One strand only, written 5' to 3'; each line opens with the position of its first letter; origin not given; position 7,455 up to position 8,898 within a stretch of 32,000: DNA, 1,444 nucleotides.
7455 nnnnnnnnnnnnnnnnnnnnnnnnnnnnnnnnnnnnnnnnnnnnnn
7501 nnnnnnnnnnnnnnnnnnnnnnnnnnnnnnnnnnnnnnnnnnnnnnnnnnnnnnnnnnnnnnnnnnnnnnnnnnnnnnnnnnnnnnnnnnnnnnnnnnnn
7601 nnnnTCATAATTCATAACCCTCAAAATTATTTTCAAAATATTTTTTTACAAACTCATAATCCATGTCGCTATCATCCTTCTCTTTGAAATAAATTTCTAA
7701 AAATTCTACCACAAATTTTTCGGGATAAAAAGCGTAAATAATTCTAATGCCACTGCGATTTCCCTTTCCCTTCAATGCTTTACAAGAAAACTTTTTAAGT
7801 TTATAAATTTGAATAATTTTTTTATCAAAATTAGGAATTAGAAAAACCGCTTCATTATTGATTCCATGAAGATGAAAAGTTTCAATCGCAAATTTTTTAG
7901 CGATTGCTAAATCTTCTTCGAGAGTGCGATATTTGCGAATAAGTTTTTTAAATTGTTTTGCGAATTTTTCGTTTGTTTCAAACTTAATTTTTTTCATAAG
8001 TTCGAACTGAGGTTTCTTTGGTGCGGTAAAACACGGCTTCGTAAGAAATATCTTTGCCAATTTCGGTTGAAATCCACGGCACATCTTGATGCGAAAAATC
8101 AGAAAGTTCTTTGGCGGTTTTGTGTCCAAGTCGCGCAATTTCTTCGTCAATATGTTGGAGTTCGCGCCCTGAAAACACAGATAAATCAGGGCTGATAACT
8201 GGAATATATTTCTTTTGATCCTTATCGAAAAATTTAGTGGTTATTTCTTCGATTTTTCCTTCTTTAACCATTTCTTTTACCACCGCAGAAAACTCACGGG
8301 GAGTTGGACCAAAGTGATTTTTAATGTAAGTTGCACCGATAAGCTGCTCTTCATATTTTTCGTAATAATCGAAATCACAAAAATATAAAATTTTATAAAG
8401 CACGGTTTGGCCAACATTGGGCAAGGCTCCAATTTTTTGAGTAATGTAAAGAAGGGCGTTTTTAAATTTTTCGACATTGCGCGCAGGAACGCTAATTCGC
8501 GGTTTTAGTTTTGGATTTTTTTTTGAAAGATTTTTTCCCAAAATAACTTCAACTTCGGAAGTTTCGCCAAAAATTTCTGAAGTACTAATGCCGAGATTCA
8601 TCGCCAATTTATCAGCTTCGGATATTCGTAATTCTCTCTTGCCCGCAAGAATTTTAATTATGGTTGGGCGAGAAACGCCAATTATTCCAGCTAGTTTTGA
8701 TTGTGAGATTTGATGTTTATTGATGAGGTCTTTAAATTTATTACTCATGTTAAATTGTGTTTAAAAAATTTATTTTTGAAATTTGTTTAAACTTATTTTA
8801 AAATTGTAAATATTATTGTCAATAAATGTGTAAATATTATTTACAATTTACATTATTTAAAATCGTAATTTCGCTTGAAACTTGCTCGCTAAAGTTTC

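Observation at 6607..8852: Translationally coupled three-gene cassette: XRE-HTH::Panacea(DUF4065)-like antitoxin gene, RelE/ParE-like toxin gene and an unplaceable 333-aa gene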

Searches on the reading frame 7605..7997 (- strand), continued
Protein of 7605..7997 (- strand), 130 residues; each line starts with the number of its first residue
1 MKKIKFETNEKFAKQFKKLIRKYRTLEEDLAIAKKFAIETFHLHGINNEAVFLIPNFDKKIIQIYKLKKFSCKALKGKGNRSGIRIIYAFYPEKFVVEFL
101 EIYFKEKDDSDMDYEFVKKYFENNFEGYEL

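Call 66: find_encoding_contigs(protein=P0188, flank=4000, max_places=3)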
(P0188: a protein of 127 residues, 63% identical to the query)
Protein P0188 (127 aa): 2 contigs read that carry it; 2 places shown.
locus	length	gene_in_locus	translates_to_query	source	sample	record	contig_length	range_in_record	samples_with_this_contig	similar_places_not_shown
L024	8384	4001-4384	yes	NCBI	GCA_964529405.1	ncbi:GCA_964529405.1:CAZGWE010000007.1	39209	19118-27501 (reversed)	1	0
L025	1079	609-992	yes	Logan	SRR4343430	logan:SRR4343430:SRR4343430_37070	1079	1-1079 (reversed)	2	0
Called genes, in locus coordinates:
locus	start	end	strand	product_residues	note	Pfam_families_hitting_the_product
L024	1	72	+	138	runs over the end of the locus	-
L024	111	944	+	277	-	PF18730:HEPN_Cthe2314 (faint)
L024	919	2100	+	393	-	PF01420:Methylase_S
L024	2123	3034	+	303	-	-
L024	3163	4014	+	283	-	PF01381:HTH_3, PF12844:HTH_19, PF13443:HTH_26, PF13274:SocA_Panacea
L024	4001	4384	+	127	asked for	-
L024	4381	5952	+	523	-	-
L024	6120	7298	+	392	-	PF22679:T1R_D3-like, PF12008:EcoR124_C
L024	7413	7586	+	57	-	-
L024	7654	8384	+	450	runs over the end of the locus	PF13393:tRNA-synt_His, PF00587:tRNA-synt_2b (weak), PF03129:HGTP_anticodon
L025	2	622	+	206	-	?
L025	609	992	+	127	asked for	-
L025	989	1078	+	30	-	?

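Call 67: find_related_loci(query=A2, collection=viral_contigs, flank=5000)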
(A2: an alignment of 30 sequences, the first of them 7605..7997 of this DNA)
Query A2 (130 aa) in viral_contigs; peptide patterns used: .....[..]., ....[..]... (x = any residue, [..] = any of these).
148 stretches matched a pattern, but none encodes a relative of the query by tblastn (E <= 1e-3).

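Call 69: search_protein_families(library=padloc, proteins=[L019:4381-5151:+, L019:5160-7028:+, L019:7009-8382:+, L024:4381-5952:+, L024:2123-3034:+, L024:111-944:+, L024:6120-7298:+, L021:5352-6518:+, L021:998-1876:-, L010:6055-6444:+], max_evalue=0.001)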
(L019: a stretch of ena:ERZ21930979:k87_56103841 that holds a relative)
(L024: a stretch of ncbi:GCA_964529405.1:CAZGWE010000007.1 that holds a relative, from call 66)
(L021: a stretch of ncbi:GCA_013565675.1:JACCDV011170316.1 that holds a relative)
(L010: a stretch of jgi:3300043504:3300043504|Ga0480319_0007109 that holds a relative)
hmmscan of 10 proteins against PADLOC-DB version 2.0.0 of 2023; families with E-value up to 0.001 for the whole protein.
L019:4381-5151:+ (256 aa): 1 family
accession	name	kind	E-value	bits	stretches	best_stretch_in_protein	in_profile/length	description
PDLC04908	PDC-S10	-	1.7e-13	48.3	1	1-112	10-114/223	-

L019:5160-7028:+ (622 aa): 149 families (the best 25 are shown)
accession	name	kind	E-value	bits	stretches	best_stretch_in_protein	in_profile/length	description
PDLC00099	GajA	-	2.9e-182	605.9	1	1-616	1-622/626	AAA ATPase domain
PDLC00080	GajA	-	4.1e-165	549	1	1-614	1-621/622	AAA ATPase domain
PDLC00096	GajA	-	2.1e-125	417.9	1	1-536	1-517/630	AAA ATPase domain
PDLC00091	GajA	-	1.2e-91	306.5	1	1-615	1-623/627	AAA ATPase domain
PDLC00071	GajA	-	6.6e-82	274.1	1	1-615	1-585/588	AAA ATPase domain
PDLC00083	GajA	-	2.7e-66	222.3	1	1-551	1-553/639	AAA ATPase domain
PDLC00069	GajA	-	4.1e-66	221.8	1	1-538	1-570/687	AAA ATPase domain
PDLC00073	GajA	-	4.4e-65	218.8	1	1-419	1-413/589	AAA ATPase domain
PDLC00070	GajA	-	2.5e-63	212.6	1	1-611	1-591/596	AAA ATPase domain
PDLC00064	GajA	-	3.5e-56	189.1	1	183-613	11-458/464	AAA ATPase domain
PDLC00072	GajA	-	3.1e-50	169.4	2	142-472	197-504/709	AAA ATPase domain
PDLC00077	GajA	-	7.5e-47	158.2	2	146-609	191-612/616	AAA ATPase domain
PDLC00101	GajA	-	1.9e-43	147.2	1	1-434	1-409/632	AAA ATPase domain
PDLC00092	GajA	-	1.2e-41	141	2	150-454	173-462/604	AAA ATPase domain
PDLC00100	GajA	-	8.7e-37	125.1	2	1-359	1-338/619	AAA ATPase domain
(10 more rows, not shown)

L019:7009-8382:+ (458 aa): 48 families (the best 25 are shown)
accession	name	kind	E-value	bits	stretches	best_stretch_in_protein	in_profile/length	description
PDLC00147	GajB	-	1.7e-117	391.9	1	15-443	6-397/637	UrvD helicase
PDLC00131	GajB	-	1.1e-86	290.2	1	15-455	6-422/647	UrvD helicase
PDLC00105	GajB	-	4.5e-85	284.6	1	36-453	27-414/649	UrvD helicase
PDLC00146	GajB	-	1.9e-76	256.3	2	212-443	205-422/663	UrvD helicase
PDLC00139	GajB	-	4.4e-69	231.4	1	15-440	6-392/644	UrvD helicase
PDLC00126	GajB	-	3.1e-55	186.1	2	36-136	19-115/606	UrvD helicase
PDLC00124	GajB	-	3.3e-47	159.4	2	213-442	258-480/738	UrvD helicase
PDLC00138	GajB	-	8.1e-43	145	1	42-370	9-327/581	UrvD helicase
PDLC00129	GajB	-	1.3e-38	131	1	54-408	30-372/594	UrvD helicase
PDLC00127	GajB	-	2.4e-30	103.6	1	34-387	5-333/594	UrvD helicase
PDLC00112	GajB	-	2.3e-25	87.3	2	43-137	12-102/581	UrvD helicase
PDLC00136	GajB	-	3e-25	87.1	2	35-145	3-107/570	UrvD helicase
PDLC00123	GajB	-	5.3e-25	86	2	43-142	10-102/540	UrvD helicase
PDLC00117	GajB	-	2.7e-23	80.3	2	217-304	176-261/604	UrvD helicase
PDLC00119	GajB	-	6.3e-23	79.5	1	47-339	13-294/565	UrvD helicase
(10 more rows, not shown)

L024:4381-5952:+ (523 aa): 13 families
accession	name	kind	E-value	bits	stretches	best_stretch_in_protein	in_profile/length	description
PDLC03048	REase_I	-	2.9e-173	576.5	1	55-494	30-478/976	Type I restriction enzyme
PDLC03046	REase_I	-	5.3e-58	194.8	1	79-476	67-505/1025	Type I restriction enzyme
PDLC03045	REase_I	-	7.2e-56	187.7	1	104-466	89-472/995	Type I restriction enzyme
PDLC03043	REase_I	-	6.6e-44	148.3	1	57-279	59-290/313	Type I restriction enzyme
PDLC03044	REase_I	-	2.7e-39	132.9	1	98-463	92-461/1034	Type I restriction enzyme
PDLC03040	REase_I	-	9.6e-34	114.4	1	6-457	7-479/1029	Type I restriction enzyme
PDLC03041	REase_I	-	9.8e-24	81.4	1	227-460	278-517/1099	Type I restriction enzyme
PDLC02707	PbeA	-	2.4e-13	47.5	1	256-455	247-445/672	PbeA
PDLC02704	PbeA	-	1.1e-12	45.2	1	253-456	244-451/682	PbeA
PDLC03049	REase_I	-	2.5e-09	33.7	1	263-458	169-354/807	Type I restriction enzyme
PDLC03042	REase_I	-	6e-08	28.5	1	261-399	444-580/1170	Type I restriction enzyme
PDLC03047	REase_I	-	5.6e-07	25.7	1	215-424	296-492/1107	Type I restriction enzyme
PDLC02703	PbeA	-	2.9e-05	20.9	1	280-454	260-435/626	PbeA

L024:2123-3034:+ (303 aa): 0 families

L024:111-944:+ (277 aa): 0 families

L024:6120-7298:+ (392 aa): 6 families
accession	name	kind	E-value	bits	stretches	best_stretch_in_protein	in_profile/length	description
PDLC03048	REase_I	-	8.6e-95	316.7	1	15-356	566-930/976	Type I restriction enzyme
PDLC03040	REase_I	-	1.9e-20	70.3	1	45-139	610-705/1029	Type I restriction enzyme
PDLC03044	REase_I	-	8.2e-15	51.9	1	36-184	607-749/1034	Type I restriction enzyme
PDLC03046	REase_I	-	1e-14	51.5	1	52-309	668-934/1025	Type I restriction enzyme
PDLC03041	REase_I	-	4.9e-14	49.3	1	48-129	666-746/1099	Type I restriction enzyme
PDLC03045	REase_I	-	9.5e-13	45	1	54-116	623-686/995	Type I restriction enzyme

L021:5352-6518:+ (388 aa): 0 families

L021:998-1876:- (292 aa): 4 families
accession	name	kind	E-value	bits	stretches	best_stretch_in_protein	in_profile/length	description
PDLC04903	PDC-S09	-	2.6e-07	28.9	1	24-71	20-55/108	-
PDLC04906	PDC-S09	-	0.00011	20.5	0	14-71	5-53/98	-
PDLC04904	PDC-S09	-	0.00014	20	0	21-50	18-45/104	-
PDLC04902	PDC-S09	-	0.00097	17.4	0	22-73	11-52/97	-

L010:6055-6444:+ (129 aa): 0 families

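Call 92: search_protein_families(library=pfam, proteins=[L021:5352-6518:+, L024:2123-3034:+, L024:111-944:+, L010:6055-6444:+, L009:3153-4121:-, L009:2449-3105:-], max_evalue=0.01)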
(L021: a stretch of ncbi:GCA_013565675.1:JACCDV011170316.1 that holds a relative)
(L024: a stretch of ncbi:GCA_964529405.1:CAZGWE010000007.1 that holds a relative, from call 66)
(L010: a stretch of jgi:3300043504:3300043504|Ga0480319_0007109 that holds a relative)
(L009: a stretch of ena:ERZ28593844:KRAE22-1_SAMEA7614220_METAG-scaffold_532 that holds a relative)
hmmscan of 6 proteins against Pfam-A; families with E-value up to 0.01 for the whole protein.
L021:5352-6518:+ (388 aa): 1 family
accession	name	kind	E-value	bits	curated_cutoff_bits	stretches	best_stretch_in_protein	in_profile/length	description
PF08713.17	DNA_alkylation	-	0.00092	19.4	21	1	103-229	75-197/213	DNA alkylation repair enzyme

L024:2123-3034:+ (303 aa): 0 families

L024:111-944:+ (277 aa): 1 family
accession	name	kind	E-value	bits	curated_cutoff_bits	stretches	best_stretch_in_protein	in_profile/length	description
PF18730.6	HEPN_Cthe2314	-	2.1e-05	25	27.1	1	90-210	39-137/174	Cthe_2314-like HEPN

L010:6055-6444:+ (129 aa): 0 families

L009:3153-4121:- (322 aa): 1 family
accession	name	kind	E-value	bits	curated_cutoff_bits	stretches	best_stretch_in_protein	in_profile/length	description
PF04383.19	KilA-N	-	2.1e-22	79.4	23.8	1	58-185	4-106/107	KilA-N domain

L009:2449-3105:- (218 aa): 0 families

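Call 103: search_dna_similar(query=window:7605-7997:-, collection=plasmids, mode=protein, max_evalue=0.001, max_rows=15)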
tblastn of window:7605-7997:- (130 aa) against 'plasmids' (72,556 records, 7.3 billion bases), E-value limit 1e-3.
No match.

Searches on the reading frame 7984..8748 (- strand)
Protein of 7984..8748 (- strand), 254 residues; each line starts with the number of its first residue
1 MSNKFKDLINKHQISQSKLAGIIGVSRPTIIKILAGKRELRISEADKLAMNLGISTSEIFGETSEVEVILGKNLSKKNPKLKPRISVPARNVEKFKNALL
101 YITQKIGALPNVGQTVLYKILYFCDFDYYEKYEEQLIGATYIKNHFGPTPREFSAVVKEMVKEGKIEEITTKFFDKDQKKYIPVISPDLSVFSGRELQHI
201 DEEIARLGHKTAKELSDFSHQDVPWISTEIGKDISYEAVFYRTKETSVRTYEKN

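Call 3: search_protein_families(library=pfam, proteins=[window:7984-8748:-], max_evalue=1)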
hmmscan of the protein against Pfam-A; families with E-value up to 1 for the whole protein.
window:7984-8748:- (254 aa): 12 families
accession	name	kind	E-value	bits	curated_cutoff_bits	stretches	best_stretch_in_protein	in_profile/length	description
PF13274.11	SocA_Panacea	-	9.7e-18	65.6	25.7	1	117-225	1-112/113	Antitoxin SocA-like, Panacea domain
PF01381.28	HTH_3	-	2.5e-09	37.5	23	1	6-59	2-55/55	Helix-turn-helix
PF13443.12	HTH_26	-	8.8e-06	26.3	22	1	6-60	3-58/63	Cro/C1-type HTH DNA-binding domain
PF12844.13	HTH_19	-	0.00017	21.9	30.2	1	4-60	3-59/64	Helix-turn-helix domain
PF13545.12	HTH_Crp_2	-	0.0025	18.2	27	1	13-35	22-44/70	Crp-like helix-turn-helix domain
PF17762.8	HTH_ParB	-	0.0061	17.1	22.6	1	4-34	11-41/102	ParB HTH domain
PF04967.18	HTH_10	-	0.043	14.1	23.1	0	12-34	22-44/53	HTH DNA binding domain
PF13412.12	HTH_24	-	0.1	12.6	21.9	0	13-33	17-37/48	Winged helix-turn-helix DNA-binding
PF08279.18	HTH_11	-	0.11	12.8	25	1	10-32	12-34/55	HTH domain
PF20432.4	Xre-like-HTH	-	0.14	12.9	25.8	1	13-47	23-57/63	Antitoxin Xre-like helix-turn-helix domain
PF15943.11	YdaS_toxin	-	0.15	12.4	30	0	15-39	10-34/65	Bacterial toxin YdaS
PF13560.12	HTH_31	-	0.16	12.8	27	1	14-55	15-57/64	Helix-turn-helix domain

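Call 4: search_protein_families(library=ncbifam, proteins=[window:7984-8748:-], max_evalue=1)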
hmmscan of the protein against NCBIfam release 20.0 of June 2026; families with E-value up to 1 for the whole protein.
window:7984-8748:- (254 aa): 9 families
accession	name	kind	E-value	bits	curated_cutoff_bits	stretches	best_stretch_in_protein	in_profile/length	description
NF041951.1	phage_RstR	subfamily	4.7e-05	23.6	80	1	2-68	4-70/108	RstR family transcriptional repressor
NF047745.1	SocA_antitoxin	equivalog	6.1e-05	22.8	190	1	97-225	8-129/176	type VI toxin-antitoxin system SocA family antitoxin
TIGR03070.1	couple_hipB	subfamily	0.00056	19.8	71.65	1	11-54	13-56/58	type II toxin-antitoxin system Y4mF family antitoxin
NF038310.1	lysogeny_AimR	equivalog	0.0011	18.1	70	1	6-50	2-46/365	AimR family lysis-lysogeny pheromone receptor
TIGR02607.1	antidote_HigA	equivalog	0.0039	17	47.7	1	7-55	14-62/81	HigA family addiction module antitoxin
NF007408.0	PRK09943.1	equivalog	0.026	14.1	211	1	4-65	11-72/185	HTH-type transcriptional regulator PuuR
NF003162.0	PRK04140.1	equivalog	0.054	12.5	263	1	3-37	129-163/317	transcriptional regulator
NF041575.1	antitoxPezA_Strep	equivalog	0.097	12.6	290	1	3-69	4-70/158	type II toxin-antitoxin system antitoxin PezA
TIGR04111.1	BcepMu_gp16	hypoth_equivalog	0.14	12.1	34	1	3-54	3-54/55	phage-associated protein, BcepMu gp16 family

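Call 6: search_protein_families(library=phrogs, proteins=[window:7984-8748:-], max_evalue=1)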
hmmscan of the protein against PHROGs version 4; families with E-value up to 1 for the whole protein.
window:7984-8748:- (254 aa): 37 families (the best 25 are shown)
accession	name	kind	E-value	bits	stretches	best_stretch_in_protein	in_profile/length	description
phrog_1281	-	unknown function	9.8e-15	55.7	1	111-240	28-147/195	-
phrog_8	-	transcription regulation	3.6e-10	40.8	1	2-68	78-144/346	transcriptional regulator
phrog_3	-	transcription regulation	4.9e-08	34.1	1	1-75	89-161/430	transcriptional repressor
phrog_10390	-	unknown function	3.6e-07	31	1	5-230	63-275/299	-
phrog_2967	-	transcription regulation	4.4e-07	30.7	1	4-72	14-78/225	transcriptional regulator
phrog_4583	-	transcription regulation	1.8e-06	28.9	1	8-65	18-75/81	transcriptional repressor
phrog_5823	-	transcription regulation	7.4e-06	26.3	1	10-67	16-74/404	transcriptional regulator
phrog_2439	-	transcription regulation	7.6e-06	26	1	3-93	10-92/367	transcriptional regulator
phrog_4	-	transcription regulation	2.9e-05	24.2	1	3-78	139-205/400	transcriptional repressor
phrog_1373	-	transcription regulation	5.7e-05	24.2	1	6-67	69-130/166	transcriptional regulator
phrog_2328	-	transcription regulation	9.8e-05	23.1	1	10-56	25-71/128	transcriptional repressor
phrog_34939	-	unknown function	0.00022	21.9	1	4-64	13-74/280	-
phrog_2339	-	DNA, RNA and nucleotide metabolism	0.00079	20.4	1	3-53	28-79/98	HTH DNA binding protein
phrog_4779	-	transcription regulation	0.0015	20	1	2-41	4-43/98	transcriptional regulator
phrog_35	-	transcription regulation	0.0015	19.7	1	1-45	74-123/181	transcriptional repressor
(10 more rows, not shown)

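Call 7: search_protein_families(library=padloc, proteins=[window:7984-8748:-], max_evalue=1)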
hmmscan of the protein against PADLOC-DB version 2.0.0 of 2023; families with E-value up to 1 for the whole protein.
window:7984-8748:- (254 aa): 6 families
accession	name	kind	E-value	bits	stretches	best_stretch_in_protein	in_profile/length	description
PDLC04775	PDC-M69A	-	3.4e-08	32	1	3-65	10-72/113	-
PDLC03665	Control_protein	-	3.7e-07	28.3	1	3-60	11-69/77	control protein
PDLC02926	HTH_VI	-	0.00029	19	1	8-61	9-62/92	-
PDLC03982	PD-Lambda-2_B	-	0.0022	15.3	1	10-65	69-123/402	-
PDLC04758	PDC-M64B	-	0.0037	15.7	1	2-67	32-97/123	-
PDLC03666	Control_protein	-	0.0039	15.6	1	10-60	16-66/77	control protein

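Call 104: search_dna_similar(query=window:7984-8748:-, collection=plasmids, mode=protein, max_evalue=0.00001, max_rows=12)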
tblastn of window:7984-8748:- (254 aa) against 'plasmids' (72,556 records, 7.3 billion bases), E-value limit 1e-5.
Records with a match: 6; places in all: 6; records where one place covers at least 80% of the query: 0.
Best place of each record, by identity: <60% 6.
By first word of the organism name: Clostridium 5; Fibrella 1.
By predicted mobility (MOB-suite, as given by PLSDB): non-mobilizable 6.
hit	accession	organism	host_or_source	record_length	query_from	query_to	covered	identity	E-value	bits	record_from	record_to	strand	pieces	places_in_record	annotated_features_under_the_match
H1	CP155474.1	Fibrella sp. ES10-3-2-2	single cell,soil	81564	87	237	59%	27.9%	2e-6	56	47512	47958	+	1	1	type II TA system antitoxin MqsA family protein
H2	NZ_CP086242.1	Clostridium estertheticum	single colony,bovine feces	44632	92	237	57%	27.6%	6e-8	61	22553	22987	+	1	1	type II TA system antitoxin MqsA family protein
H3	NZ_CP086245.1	Clostridium estertheticum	single colony,bovine feces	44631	92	237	57%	27.6%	6e-8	61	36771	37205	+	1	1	type II TA system antitoxin MqsA family protein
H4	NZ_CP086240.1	Clostridium estertheticum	single colony,bovine feces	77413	92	238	58%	25.5%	3e-7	58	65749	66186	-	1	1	Panacea domain-containing protein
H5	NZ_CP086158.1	Clostridium tagluense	single colony,Lamb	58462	92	237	57%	25.7%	1e-8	62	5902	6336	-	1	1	type II TA system antitoxin MqsA family protein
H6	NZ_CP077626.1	Clostridium estertheticum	single colony,bovine feces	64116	92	237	57%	25.0%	3e-7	58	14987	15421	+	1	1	type II TA system antitoxin MqsA family protein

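Call 105: search_dna_similar(query=window:7984-8748:-, collection=phages, mode=protein, max_evalue=0.00001, max_rows=8)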
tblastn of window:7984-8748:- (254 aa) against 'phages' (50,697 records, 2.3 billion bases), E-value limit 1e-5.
Records with a match: 4; places in all: 4; records where one place covers at least 80% of the query: 0.
Best place of each record, by identity: <60% 4.
By first word of the organism name: Caudoviricetes 2; Bacteriophage 2.
By host as written in the record: Methanobacteriales 2; Helicobacter canis 1; Helicobacter canis NCTC 12740 genome 1.
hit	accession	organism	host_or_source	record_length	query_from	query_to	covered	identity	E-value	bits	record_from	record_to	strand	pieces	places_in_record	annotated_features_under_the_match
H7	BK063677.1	Caudoviricetes sp. vir080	Methanobacteriales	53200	93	253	63%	43.5%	7e-35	137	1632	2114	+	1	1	hypothetical protein (x2)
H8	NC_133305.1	Caudoviricetes sp. vir080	Methanobacteriales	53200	93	253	63%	43.5%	7e-35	137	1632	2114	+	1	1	hypothetical protein (x2)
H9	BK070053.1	Bacteriophage sp.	Helicobacter canis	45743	92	242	59%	33.1%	2e-16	84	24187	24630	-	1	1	hypothetical protein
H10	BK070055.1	Bacteriophage sp.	Helicobacter canis NCTC 12740 genome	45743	92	242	59%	33.1%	2e-16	84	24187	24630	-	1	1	hypothetical protein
